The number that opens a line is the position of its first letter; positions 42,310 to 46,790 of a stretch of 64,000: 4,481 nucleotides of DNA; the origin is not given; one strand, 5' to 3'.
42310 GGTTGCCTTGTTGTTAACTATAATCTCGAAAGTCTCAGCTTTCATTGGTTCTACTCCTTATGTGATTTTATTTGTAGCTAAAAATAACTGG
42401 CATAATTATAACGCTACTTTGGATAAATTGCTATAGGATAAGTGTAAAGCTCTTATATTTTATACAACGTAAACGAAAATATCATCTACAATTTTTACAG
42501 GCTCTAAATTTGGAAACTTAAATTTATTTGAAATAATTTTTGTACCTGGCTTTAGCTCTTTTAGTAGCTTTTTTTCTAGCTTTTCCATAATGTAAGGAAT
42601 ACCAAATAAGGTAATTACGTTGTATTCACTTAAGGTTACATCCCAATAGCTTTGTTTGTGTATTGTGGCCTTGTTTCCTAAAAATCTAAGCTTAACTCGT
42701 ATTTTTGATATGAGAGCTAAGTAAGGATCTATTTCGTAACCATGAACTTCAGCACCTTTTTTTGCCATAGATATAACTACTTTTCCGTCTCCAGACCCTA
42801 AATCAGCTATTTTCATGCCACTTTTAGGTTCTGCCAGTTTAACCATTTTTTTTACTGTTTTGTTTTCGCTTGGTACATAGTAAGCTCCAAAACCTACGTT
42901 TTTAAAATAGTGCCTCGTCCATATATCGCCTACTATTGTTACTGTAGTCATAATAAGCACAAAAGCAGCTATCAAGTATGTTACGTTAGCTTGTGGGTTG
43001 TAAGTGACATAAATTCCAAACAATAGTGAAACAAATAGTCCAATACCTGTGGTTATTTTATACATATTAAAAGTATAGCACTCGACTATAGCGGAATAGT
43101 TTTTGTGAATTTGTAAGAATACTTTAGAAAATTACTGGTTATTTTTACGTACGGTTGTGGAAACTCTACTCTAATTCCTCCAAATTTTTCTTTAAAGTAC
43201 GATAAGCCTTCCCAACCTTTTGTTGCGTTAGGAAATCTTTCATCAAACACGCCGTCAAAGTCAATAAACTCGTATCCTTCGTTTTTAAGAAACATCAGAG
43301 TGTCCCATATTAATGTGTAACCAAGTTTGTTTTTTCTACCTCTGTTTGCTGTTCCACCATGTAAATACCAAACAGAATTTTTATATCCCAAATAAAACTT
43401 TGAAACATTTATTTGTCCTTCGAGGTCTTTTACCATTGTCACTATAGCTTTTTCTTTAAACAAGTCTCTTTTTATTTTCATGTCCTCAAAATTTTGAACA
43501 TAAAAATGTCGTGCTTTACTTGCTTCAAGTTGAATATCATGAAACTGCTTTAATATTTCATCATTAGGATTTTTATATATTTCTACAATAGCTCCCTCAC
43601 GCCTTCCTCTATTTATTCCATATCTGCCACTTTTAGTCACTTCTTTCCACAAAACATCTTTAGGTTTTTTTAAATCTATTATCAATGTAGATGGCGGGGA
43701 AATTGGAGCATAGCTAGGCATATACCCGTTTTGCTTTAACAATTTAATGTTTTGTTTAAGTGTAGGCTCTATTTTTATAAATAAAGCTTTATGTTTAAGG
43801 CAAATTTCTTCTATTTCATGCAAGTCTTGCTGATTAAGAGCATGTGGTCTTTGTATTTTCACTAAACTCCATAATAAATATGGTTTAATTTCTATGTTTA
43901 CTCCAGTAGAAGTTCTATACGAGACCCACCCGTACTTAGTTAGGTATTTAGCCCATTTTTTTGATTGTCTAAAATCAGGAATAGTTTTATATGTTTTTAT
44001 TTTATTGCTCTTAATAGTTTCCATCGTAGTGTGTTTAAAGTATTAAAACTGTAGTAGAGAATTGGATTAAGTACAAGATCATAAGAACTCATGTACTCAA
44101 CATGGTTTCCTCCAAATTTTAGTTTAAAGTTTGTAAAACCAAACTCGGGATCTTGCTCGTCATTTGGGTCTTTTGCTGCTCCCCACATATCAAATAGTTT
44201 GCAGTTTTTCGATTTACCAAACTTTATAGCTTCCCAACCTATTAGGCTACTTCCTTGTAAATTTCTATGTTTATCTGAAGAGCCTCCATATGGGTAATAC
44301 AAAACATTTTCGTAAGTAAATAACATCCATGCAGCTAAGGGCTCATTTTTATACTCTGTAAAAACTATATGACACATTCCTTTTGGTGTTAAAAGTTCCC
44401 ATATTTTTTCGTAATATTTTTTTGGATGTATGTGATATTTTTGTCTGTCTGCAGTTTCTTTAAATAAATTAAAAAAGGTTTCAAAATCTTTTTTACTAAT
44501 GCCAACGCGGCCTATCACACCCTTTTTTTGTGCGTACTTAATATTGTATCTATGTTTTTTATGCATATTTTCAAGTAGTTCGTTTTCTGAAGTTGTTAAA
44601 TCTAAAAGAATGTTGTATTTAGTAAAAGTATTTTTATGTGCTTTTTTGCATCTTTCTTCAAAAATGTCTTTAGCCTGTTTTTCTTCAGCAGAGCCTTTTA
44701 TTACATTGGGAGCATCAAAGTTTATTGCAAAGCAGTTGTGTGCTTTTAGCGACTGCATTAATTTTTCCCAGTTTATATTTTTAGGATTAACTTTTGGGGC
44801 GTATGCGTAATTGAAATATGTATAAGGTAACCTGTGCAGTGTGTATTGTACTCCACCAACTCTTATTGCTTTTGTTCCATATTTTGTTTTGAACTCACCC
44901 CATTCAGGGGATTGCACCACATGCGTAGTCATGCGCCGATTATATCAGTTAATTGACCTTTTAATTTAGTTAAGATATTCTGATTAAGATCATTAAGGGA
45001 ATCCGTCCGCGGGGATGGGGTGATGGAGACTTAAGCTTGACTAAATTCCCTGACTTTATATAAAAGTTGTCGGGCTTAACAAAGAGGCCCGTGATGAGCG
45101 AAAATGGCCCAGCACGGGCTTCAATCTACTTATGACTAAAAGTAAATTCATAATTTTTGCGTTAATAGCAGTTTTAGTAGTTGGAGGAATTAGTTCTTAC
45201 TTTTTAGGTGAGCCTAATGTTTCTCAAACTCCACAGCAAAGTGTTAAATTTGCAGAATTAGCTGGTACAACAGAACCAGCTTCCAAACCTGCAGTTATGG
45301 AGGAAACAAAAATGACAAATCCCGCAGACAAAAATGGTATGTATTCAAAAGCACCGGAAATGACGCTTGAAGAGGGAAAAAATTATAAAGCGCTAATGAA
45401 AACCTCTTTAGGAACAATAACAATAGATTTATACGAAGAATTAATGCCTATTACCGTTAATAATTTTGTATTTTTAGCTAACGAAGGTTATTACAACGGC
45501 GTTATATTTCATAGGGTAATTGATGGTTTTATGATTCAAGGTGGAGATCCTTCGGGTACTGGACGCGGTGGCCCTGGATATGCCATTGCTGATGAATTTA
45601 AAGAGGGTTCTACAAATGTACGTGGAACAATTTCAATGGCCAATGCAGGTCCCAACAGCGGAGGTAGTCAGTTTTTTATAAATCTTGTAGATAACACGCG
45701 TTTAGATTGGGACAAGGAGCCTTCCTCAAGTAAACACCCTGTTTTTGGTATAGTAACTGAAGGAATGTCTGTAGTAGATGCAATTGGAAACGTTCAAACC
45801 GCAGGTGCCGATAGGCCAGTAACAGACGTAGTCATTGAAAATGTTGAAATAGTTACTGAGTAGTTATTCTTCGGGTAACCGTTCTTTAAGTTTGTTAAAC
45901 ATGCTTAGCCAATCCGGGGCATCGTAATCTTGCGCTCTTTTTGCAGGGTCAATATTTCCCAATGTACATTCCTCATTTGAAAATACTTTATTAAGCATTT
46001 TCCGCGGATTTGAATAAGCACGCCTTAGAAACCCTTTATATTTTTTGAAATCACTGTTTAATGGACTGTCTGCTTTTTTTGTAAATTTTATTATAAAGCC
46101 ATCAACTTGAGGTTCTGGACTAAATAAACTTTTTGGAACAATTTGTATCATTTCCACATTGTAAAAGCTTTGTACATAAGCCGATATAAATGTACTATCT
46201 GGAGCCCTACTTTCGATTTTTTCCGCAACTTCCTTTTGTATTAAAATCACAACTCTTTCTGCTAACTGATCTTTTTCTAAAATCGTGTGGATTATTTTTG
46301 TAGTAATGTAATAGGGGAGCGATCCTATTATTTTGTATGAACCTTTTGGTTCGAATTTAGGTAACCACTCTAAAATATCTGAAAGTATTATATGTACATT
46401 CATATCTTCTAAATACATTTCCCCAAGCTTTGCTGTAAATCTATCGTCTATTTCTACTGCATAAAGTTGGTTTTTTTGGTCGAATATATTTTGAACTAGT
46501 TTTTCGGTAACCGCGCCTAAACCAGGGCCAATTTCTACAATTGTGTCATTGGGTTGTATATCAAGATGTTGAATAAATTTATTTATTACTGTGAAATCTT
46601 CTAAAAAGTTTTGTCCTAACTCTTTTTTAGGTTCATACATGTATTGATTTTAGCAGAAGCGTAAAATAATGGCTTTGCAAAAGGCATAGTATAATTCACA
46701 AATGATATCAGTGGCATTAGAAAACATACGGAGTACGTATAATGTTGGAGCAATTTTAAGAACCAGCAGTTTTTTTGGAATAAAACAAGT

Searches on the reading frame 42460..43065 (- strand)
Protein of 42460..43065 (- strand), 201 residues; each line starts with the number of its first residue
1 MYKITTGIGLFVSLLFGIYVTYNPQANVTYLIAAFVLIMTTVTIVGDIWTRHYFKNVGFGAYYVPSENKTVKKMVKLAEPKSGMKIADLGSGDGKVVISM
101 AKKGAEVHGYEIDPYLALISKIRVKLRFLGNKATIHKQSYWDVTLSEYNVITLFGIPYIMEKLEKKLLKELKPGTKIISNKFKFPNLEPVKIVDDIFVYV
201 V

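Call 61: search_protein_families(library=pfam, proteins=[window:42460-43065:-], max_evalue=0.00001)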
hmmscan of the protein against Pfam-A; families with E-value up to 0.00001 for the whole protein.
window:42460-43065:- (201 aa): 1 family
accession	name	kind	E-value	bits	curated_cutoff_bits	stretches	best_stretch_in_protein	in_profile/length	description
PF13489.12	Methyltransf_23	-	7e-07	29.6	27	1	77-156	16-90/164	Methyltransferase domain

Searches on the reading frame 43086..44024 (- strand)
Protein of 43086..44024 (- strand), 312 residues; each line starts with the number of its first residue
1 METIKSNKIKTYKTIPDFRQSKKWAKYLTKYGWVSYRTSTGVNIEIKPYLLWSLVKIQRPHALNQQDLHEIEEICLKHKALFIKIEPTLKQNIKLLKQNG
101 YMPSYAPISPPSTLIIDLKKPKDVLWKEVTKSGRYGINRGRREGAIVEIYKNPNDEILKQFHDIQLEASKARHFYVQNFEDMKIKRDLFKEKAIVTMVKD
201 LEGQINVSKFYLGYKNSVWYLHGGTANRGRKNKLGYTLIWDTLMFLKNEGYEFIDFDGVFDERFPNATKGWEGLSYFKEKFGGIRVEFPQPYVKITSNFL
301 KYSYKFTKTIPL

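Call 61: search_protein_families(library=pfam, proteins=[window:43086-44024:-], max_evalue=0.00001)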
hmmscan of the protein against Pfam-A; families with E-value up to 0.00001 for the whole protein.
window:43086-44024:- (312 aa): 1 family
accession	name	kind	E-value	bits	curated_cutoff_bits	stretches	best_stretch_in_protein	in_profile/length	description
PF02388.22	FemAB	-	5.1e-08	32.6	24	0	210-289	312-386/406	FemAB family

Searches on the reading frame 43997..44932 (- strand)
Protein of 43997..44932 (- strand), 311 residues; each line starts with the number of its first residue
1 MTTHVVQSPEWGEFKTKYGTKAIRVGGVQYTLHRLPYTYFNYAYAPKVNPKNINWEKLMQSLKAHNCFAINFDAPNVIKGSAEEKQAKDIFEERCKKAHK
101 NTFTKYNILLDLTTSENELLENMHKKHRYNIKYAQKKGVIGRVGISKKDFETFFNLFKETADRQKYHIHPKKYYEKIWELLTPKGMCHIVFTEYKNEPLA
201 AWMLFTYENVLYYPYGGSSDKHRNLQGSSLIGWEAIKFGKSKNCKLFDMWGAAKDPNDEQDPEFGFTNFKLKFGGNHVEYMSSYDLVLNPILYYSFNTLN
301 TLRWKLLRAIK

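Call 61: search_protein_families(library=pfam, proteins=[window:43997-44932:-], max_evalue=0.00001)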
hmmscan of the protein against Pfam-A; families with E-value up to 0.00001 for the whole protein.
window:43997-44932:- (311 aa): 2 families
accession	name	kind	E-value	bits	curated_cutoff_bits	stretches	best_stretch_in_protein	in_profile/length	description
PF02388.22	FemAB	-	9.4e-30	104.2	24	2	192-300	300-405/406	FemAB family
PF13480.13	Acetyltransf_6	-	5.3e-12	46.5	22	1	125-253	1-138/143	Acetyltransferase (GNAT) domain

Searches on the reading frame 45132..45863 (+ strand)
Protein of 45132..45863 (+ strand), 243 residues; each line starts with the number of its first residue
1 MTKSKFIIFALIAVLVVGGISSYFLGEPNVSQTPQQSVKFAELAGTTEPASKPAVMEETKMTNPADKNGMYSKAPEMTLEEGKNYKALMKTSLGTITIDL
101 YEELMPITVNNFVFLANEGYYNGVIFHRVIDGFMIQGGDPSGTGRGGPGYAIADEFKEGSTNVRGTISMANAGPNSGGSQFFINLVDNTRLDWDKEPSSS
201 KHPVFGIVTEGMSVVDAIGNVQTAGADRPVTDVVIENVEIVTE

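Call 61: search_protein_families(library=pfam, proteins=[window:45132-45863:+], max_evalue=0.00001)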
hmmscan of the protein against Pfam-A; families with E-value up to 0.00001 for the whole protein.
window:45132-45863:+ (243 aa): 1 family
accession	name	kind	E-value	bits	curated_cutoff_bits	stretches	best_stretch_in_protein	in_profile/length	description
PF00160.26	Pro_isomerase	-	1.3e-47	162.5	21.7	1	89-239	4-158/159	Cyclophilin type peptidyl-prolyl cis-trans isomerase/CLD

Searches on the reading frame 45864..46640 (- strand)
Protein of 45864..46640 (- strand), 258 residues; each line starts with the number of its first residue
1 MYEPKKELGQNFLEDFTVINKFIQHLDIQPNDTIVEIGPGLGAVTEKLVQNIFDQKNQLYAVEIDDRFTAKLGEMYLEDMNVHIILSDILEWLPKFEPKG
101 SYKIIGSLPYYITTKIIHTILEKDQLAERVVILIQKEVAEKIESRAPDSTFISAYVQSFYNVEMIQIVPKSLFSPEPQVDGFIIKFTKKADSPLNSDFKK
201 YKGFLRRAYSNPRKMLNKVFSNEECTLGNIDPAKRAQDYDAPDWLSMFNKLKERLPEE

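Call 61: search_protein_families(library=pfam, proteins=[window:45864-46640:-], max_evalue=0.00001)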
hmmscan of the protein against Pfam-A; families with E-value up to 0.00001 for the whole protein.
window:45864-46640:- (258 aa): 1 family
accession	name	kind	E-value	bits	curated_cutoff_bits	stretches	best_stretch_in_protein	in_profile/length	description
PF00398.26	RrnaAD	-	4.9e-49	167.2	24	1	5-251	5-261/263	Ribosomal RNA adenine dimethylase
